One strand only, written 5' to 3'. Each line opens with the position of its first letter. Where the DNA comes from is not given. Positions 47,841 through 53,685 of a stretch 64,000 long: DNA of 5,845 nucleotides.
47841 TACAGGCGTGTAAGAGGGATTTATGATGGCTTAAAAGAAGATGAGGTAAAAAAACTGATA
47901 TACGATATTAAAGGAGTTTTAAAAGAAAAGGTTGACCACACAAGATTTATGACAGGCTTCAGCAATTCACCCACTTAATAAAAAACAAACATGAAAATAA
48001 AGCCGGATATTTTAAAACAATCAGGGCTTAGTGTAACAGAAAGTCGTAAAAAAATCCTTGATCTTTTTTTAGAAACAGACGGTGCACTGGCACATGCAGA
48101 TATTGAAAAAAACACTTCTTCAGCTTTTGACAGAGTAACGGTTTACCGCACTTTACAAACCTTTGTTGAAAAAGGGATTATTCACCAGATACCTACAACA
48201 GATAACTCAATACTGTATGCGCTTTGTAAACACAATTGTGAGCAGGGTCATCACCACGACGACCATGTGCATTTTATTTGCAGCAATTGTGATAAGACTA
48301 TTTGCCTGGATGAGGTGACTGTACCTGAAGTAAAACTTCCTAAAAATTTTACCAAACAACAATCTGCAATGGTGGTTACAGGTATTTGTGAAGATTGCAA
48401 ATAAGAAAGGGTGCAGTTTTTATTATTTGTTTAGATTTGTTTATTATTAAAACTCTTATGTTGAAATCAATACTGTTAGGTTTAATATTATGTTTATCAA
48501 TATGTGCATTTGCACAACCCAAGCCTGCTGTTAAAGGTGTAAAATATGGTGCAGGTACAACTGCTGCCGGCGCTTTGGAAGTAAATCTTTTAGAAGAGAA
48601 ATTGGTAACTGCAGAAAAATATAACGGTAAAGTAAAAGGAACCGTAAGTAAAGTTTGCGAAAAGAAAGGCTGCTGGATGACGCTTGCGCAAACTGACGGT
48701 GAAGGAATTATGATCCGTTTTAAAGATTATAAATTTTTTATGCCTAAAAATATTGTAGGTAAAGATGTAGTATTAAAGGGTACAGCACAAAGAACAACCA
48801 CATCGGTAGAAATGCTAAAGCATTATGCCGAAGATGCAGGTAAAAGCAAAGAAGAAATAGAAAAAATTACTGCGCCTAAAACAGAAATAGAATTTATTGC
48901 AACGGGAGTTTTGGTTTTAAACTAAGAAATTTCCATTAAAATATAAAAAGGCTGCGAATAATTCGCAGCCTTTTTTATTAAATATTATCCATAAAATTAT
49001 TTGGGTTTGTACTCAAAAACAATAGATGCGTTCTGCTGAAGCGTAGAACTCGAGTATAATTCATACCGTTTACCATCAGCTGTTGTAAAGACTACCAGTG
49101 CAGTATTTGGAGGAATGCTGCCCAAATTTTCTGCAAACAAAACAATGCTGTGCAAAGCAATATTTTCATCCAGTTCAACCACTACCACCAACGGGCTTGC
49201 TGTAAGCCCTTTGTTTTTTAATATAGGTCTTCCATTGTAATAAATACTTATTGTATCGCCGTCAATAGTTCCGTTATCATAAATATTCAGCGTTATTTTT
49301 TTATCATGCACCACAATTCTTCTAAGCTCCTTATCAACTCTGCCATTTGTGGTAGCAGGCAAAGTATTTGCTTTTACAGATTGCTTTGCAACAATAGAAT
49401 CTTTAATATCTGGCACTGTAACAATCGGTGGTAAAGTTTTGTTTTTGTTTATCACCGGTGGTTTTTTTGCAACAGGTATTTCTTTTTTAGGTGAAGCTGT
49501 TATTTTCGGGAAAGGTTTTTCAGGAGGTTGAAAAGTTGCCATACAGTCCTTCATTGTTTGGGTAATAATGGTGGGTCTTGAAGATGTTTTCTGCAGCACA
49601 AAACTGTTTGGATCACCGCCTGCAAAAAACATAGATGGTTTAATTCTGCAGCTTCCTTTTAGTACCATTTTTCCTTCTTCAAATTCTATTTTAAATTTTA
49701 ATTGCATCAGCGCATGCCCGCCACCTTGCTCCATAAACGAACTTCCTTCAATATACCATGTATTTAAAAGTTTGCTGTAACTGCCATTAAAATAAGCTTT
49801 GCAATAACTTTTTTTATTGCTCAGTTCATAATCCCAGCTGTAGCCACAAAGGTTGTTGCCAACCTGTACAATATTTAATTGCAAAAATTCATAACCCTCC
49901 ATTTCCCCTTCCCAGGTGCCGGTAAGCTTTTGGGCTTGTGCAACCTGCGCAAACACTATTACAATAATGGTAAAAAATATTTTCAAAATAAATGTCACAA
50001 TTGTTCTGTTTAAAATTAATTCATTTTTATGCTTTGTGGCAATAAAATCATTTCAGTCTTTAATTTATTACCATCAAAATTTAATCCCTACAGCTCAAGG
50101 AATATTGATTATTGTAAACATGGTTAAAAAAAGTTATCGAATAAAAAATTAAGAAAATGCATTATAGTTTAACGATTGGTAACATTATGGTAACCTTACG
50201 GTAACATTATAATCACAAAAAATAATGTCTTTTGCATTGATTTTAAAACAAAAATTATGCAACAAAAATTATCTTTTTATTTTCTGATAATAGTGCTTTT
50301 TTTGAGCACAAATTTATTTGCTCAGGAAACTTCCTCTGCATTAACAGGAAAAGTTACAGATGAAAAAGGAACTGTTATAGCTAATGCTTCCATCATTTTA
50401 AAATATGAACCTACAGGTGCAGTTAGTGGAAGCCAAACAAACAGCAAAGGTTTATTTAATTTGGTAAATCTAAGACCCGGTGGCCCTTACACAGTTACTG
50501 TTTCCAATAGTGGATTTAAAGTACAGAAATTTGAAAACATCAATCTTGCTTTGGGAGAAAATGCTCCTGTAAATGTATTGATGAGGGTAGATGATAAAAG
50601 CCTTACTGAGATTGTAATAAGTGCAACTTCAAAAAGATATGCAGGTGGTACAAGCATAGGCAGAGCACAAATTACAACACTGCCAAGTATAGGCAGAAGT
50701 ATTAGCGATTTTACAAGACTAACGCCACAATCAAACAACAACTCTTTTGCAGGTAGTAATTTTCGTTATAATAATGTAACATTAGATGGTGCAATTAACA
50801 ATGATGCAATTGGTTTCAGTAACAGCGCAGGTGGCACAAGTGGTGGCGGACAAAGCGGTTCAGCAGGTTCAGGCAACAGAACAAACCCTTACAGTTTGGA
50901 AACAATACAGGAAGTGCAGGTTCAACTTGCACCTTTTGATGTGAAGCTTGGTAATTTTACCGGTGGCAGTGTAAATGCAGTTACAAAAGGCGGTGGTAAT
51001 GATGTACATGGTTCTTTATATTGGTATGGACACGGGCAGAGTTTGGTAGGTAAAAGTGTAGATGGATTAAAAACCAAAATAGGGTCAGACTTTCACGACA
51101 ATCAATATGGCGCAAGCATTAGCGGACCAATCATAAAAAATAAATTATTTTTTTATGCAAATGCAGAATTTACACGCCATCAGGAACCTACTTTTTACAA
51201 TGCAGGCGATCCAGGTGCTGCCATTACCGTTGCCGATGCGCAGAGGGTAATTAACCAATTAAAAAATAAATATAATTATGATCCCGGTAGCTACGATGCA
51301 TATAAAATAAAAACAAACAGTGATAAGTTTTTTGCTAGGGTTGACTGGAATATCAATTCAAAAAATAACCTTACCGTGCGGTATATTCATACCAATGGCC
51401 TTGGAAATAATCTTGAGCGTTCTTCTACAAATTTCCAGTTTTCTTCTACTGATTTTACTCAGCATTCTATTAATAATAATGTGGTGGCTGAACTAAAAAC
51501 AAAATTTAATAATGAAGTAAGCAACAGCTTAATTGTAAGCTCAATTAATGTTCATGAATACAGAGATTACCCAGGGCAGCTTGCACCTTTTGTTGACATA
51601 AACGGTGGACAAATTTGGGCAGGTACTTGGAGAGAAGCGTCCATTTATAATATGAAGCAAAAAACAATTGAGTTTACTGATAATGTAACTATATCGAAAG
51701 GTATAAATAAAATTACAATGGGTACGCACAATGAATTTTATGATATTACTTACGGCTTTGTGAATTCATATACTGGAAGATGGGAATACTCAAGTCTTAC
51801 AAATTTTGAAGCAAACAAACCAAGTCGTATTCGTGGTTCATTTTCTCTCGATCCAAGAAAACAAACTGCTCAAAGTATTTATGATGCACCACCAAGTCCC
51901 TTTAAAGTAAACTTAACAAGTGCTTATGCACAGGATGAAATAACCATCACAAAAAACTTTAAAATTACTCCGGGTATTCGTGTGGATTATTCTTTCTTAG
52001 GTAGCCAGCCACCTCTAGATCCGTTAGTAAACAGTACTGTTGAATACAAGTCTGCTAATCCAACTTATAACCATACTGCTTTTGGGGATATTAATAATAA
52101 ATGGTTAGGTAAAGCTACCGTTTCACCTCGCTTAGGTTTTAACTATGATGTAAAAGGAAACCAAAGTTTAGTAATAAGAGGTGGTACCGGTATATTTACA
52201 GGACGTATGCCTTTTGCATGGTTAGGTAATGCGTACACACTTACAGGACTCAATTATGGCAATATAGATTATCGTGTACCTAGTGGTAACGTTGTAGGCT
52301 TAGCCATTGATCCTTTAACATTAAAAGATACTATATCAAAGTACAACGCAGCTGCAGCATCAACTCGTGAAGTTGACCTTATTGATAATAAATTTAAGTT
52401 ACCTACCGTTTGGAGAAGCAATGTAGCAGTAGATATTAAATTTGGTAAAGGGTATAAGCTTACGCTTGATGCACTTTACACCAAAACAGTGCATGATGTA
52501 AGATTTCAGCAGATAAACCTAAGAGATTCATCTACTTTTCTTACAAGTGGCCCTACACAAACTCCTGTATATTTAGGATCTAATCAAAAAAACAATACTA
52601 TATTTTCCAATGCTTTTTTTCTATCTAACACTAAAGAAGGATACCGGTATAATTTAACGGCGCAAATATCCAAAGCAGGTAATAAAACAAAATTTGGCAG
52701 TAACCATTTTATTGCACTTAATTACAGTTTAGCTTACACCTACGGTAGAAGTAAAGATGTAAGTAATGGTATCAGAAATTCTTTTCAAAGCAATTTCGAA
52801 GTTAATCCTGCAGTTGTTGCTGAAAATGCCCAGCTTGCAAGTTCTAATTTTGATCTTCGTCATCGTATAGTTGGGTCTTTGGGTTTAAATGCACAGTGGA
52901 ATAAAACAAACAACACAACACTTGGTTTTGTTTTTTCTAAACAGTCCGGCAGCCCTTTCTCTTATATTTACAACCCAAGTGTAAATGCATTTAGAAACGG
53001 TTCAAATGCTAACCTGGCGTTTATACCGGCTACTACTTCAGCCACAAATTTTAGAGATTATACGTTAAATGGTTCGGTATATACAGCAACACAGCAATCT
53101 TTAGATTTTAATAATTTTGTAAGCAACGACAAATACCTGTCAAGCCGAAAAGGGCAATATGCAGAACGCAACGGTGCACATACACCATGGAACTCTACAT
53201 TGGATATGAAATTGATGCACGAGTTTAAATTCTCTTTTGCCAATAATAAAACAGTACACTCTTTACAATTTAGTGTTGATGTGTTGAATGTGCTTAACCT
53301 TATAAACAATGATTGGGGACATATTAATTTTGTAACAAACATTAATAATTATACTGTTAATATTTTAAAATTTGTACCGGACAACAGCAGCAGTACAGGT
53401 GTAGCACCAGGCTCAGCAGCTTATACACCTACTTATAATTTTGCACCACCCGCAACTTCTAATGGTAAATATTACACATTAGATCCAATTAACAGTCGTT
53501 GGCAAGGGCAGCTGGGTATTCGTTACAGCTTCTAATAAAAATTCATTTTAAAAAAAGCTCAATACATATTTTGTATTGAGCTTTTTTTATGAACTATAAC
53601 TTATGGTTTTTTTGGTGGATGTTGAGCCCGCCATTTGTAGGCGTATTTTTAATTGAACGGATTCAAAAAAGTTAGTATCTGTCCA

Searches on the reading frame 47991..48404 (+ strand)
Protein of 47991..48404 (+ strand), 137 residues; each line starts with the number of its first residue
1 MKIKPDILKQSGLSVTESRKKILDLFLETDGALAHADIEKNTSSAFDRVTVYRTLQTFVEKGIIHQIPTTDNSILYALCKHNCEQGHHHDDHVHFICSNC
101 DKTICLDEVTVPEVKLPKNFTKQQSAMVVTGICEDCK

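Call 13: search_protein_families(library=pfam, proteins=[window:47991-48404:+])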
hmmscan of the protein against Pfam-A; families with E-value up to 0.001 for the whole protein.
window:47991-48404:+ (137 aa): 2 families
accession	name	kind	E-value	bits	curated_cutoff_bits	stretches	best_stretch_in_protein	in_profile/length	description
PF01475.25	FUR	-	3.5e-13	50.2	23.1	1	11-111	2-98/121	Ferric uptake regulator family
PF09339.16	HTH_IclR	-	0.00077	19.6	22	0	22-66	8-50/52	IclR helix-turn-helix domain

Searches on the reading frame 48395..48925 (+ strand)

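Call 13: search_protein_families(library=pfam, proteins=[window:48395-48925:+])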
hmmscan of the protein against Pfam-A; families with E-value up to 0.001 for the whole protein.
window:48395-48925:+ (176 aa): 1 family
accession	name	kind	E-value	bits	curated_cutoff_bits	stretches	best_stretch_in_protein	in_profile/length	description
PF16267.10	DUF4920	-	6.1e-34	116.4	25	1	68-152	3-87/87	Domain of unknown function (DUF4920)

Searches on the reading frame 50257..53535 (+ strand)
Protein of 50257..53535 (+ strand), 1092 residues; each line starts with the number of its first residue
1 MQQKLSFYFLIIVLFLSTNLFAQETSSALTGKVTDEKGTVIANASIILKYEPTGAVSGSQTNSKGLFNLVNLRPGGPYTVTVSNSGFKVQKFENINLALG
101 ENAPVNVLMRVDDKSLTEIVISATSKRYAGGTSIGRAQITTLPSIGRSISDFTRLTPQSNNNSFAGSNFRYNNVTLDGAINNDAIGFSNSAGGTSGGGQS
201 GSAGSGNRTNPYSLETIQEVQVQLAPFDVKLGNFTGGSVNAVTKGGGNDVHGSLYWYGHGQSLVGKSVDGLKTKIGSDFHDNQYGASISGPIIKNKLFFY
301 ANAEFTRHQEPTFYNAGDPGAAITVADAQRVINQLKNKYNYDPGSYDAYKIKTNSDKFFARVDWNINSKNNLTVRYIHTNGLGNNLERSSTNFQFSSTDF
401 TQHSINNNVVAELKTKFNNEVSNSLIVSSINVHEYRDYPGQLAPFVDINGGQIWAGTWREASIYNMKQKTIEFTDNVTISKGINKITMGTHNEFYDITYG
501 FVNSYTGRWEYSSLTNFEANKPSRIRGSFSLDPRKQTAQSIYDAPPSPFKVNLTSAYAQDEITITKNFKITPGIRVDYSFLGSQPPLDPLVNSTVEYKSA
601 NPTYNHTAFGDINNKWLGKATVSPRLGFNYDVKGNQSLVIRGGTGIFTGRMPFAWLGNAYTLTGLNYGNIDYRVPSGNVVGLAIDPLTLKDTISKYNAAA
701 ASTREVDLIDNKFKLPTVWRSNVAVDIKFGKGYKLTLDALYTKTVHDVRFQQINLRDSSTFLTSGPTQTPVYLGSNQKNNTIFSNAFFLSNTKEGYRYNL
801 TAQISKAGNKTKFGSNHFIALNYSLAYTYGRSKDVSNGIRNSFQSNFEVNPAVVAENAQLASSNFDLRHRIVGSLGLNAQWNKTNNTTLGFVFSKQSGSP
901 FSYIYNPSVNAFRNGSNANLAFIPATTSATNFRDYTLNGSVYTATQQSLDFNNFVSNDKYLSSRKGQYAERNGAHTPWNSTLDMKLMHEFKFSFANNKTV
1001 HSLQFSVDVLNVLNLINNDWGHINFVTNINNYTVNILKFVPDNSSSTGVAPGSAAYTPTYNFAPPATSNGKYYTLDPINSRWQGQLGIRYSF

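Call 13: search_protein_families(library=pfam, proteins=[window:50257-53535:+])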
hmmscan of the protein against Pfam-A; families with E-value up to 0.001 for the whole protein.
window:50257-53535:+ (1092 aa): 3 families
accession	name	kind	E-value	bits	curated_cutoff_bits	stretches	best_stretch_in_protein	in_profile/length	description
PF25183.1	OMP_b-brl_4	-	4.9e-43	148.1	30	2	347-1017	145-810/838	Outer membrane beta barrel domain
PF13620.12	CarboxypepD_reg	-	2.9e-18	66.4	32.3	1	29-109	2-81/82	Carboxypeptidase regulatory-like domain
PF13715.12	CarbopepD_reg_2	-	1.4e-08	35.1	32.2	1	29-121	1-88/88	CarboxypepD_reg-like domain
